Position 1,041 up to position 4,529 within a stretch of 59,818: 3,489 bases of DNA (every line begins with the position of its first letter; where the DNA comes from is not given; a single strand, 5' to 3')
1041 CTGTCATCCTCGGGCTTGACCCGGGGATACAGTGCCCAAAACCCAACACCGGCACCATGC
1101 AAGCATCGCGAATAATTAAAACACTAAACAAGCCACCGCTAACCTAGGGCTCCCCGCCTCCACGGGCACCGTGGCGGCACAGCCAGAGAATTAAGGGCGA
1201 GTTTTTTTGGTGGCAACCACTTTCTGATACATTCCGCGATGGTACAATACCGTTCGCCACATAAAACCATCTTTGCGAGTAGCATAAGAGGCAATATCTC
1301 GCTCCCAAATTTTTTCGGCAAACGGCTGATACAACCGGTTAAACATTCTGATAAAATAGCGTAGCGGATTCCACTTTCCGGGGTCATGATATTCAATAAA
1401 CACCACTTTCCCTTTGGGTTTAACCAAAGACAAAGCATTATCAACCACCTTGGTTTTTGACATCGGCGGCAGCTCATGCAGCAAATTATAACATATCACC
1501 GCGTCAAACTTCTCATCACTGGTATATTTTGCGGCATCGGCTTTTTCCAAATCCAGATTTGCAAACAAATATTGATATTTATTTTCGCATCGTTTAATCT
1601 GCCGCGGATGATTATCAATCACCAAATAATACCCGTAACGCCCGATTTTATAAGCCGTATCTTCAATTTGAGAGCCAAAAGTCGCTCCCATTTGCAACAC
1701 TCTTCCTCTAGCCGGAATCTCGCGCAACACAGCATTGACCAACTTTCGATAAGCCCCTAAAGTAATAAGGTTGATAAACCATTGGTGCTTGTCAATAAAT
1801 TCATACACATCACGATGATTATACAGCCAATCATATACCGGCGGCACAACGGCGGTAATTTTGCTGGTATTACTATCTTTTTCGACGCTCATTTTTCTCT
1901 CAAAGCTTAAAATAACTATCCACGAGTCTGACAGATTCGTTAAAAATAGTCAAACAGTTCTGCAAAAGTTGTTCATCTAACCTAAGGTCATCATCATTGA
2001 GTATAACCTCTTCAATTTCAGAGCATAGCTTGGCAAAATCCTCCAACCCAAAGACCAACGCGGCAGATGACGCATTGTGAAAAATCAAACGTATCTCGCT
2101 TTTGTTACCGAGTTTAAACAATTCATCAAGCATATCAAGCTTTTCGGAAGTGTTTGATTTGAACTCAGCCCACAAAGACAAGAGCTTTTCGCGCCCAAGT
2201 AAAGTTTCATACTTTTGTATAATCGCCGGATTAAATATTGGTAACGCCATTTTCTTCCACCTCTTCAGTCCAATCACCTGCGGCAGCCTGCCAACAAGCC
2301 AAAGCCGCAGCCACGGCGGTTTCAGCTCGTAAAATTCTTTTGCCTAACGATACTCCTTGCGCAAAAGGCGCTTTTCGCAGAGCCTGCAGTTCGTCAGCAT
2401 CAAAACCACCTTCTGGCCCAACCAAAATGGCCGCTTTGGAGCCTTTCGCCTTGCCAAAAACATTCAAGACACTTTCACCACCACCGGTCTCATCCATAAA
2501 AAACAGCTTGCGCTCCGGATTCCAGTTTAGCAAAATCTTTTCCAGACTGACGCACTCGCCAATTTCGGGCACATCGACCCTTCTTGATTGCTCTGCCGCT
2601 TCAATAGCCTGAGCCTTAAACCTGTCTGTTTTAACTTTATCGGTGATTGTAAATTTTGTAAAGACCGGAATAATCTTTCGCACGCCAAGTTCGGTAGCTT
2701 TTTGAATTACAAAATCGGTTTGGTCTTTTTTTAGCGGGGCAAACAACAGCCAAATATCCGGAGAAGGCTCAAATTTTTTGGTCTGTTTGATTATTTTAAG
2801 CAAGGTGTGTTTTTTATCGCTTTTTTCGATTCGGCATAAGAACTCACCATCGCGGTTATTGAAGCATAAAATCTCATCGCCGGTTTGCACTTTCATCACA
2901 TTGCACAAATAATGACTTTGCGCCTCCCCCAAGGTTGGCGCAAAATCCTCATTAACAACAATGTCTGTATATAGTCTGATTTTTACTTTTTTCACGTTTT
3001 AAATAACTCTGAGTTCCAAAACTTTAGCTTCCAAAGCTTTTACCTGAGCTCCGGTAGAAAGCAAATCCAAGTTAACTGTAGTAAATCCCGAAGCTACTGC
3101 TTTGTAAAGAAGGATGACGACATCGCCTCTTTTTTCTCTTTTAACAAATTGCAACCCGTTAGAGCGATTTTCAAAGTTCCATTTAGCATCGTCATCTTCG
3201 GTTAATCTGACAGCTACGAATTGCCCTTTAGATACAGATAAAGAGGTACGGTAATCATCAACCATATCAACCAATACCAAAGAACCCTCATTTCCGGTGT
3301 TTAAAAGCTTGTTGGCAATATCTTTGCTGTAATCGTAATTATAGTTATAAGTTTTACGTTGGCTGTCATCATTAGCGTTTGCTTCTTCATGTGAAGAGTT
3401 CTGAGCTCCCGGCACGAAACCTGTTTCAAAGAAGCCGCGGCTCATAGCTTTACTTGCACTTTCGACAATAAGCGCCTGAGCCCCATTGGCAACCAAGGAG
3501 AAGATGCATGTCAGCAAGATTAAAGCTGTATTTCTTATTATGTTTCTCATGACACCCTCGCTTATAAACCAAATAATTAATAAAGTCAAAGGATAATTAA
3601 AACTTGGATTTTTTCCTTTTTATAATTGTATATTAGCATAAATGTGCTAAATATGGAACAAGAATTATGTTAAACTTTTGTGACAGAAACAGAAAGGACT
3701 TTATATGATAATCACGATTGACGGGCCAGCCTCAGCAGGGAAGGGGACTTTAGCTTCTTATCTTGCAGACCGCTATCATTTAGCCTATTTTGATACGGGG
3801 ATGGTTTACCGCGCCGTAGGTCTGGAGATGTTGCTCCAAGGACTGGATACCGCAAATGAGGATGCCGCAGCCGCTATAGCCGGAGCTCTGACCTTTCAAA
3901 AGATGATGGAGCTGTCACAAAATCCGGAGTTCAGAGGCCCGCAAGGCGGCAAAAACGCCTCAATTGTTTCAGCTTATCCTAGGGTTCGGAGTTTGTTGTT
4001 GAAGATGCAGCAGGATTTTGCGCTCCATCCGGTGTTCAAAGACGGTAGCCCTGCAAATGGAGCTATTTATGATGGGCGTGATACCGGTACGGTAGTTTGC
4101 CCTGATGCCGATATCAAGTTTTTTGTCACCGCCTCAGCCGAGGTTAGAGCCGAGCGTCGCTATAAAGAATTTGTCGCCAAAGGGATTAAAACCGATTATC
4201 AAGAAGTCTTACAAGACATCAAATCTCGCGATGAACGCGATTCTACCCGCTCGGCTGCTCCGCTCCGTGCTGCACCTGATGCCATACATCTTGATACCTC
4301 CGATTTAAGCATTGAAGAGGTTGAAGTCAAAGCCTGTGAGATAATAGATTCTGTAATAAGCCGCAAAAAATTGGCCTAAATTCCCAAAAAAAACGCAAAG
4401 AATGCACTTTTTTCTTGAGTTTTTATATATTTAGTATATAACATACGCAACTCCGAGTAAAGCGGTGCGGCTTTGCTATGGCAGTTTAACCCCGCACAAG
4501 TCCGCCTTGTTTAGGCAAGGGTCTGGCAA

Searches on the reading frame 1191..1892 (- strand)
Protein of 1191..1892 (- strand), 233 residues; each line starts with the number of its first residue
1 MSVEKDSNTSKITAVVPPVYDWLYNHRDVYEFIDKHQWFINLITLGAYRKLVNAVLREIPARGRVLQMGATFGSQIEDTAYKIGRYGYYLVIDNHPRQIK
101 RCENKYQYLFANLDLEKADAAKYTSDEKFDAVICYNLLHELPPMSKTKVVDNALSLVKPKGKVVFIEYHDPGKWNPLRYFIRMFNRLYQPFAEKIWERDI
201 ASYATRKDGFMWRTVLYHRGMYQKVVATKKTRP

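Call 21: search_protein_families(library=pfam, proteins=[window:1191-1892:-], max_evalue=0.001)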
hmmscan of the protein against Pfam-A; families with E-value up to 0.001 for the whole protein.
window:1191-1892:- (233 aa): 5 families
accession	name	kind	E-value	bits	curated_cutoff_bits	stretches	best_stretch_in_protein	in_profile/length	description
PF13649.12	Methyltransf_25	-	4.2e-10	40.6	27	1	65-161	1-97/97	Methyltransferase domain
PF08241.18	Methyltransf_11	-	7.9e-08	33.3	21.2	1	66-165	1-95/95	Methyltransferase domain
PF08242.18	Methyltransf_12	-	1.6e-07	32.4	30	1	67-162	2-97/98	Methyltransferase domain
PF13847.12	Methyltransf_31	-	1.7e-07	31.4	27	1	64-168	6-112/145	Methyltransferase domain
PF13489.12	Methyltransf_23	-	5.8e-06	26.6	27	1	47-170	8-121/164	Methyltransferase domain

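Call 73: find_encoding_contigs(protein=window:1191-1892:-, flank=10000, max_places=3)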
Protein window:1191-1892:- (233 aa): 7 contigs read that carry it; 3 places shown.
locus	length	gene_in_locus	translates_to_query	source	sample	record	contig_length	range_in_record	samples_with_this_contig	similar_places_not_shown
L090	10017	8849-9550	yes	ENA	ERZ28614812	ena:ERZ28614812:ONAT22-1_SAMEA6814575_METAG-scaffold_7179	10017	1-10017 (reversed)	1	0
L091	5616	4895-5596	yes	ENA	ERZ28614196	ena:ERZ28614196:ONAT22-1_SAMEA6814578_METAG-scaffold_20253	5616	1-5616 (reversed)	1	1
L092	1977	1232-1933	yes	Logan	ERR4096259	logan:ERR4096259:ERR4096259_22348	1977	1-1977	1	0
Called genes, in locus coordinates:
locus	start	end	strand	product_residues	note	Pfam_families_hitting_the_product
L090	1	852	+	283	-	?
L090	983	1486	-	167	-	-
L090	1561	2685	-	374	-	-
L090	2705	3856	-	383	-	PF13609:Porin_4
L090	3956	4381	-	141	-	-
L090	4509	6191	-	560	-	PF17092:PCB_OB (faint), PF00575:S1, PF13509:S1_2 (faint), PF00575:S1, PF23459:S1_RRP5 (weak), PF00575:S1, PF23459:S1_RRP5 (weak), PF00575:S1, +1 more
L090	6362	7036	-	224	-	PF02224:Cytidylate_kin, PF13189:Cytidylate_kin2 (weak)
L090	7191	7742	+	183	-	-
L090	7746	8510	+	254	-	PF20260:PUA_4, PF04452:Methyltrans_RNA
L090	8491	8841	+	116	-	PF01627:Hpt (weak)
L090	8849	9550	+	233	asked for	PF13489:Methyltransf_23 (weak), PF08241:Methyltransf_11, PF08242:Methyltransf_12, PF13649:Methyltransf_25, PF13847:Methyltransf_31 (weak)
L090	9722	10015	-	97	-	?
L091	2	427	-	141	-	?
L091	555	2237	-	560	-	PF17092:PCB_OB (faint), PF00575:S1, PF13509:S1_2 (faint), PF00575:S1, PF23459:S1_RRP5 (weak), PF00575:S1, PF23459:S1_RRP5 (weak), PF00575:S1, +1 more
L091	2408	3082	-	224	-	PF02224:Cytidylate_kin, PF13189:Cytidylate_kin2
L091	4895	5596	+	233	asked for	PF13489:Methyltransf_23 (weak), PF08241:Methyltransf_11, PF08242:Methyltransf_12, PF13649:Methyltransf_25, PF13847:Methyltransf_31 (weak)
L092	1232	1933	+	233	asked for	PF13489:Methyltransf_23 (weak), PF08241:Methyltransf_11, PF08242:Methyltransf_12, PF13649:Methyltransf_25, PF13847:Methyltransf_31 (weak)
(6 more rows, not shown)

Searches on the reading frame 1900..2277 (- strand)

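Call 21: search_protein_families(library=pfam, proteins=[window:1900-2277:-], max_evalue=0.001)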
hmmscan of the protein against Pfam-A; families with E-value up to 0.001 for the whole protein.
window:1900-2277:- (125 aa): 1 family
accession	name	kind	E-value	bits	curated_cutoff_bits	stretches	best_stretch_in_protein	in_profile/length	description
PF01627.28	Hpt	-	4e-07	30.6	24.6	1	35-108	2-73/84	Hpt domain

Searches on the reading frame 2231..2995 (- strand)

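Call 21: search_protein_families(library=pfam, proteins=[window:2231-2995:-], max_evalue=0.001)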
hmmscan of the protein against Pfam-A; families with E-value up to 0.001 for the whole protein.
window:2231-2995:- (254 aa): 2 families
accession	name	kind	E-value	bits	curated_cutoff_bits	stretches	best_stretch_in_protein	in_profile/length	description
PF04452.19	Methyltrans_RNA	-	4e-42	144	23.9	1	77-236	2-165/165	RNA methyltransferase domain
PF20260.4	PUA_4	-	5.5e-14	52.4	23.9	1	23-68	2-47/48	RNA methyltransferase PUA domain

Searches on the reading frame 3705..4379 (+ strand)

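Call 21: search_protein_families(library=pfam, proteins=[window:3705-4379:+], max_evalue=0.001)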
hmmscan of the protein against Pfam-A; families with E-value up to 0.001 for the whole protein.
window:3705-4379:+ (224 aa): 2 families
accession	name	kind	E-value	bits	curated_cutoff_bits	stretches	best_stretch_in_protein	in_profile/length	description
PF02224.24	Cytidylate_kin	-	7.8e-56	189.6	26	1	3-214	1-209/211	Cytidylate kinase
PF13189.12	Cytidylate_kin2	-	1.4e-07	32.3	28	1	2-180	1-151/176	Cytidylate kinase-like family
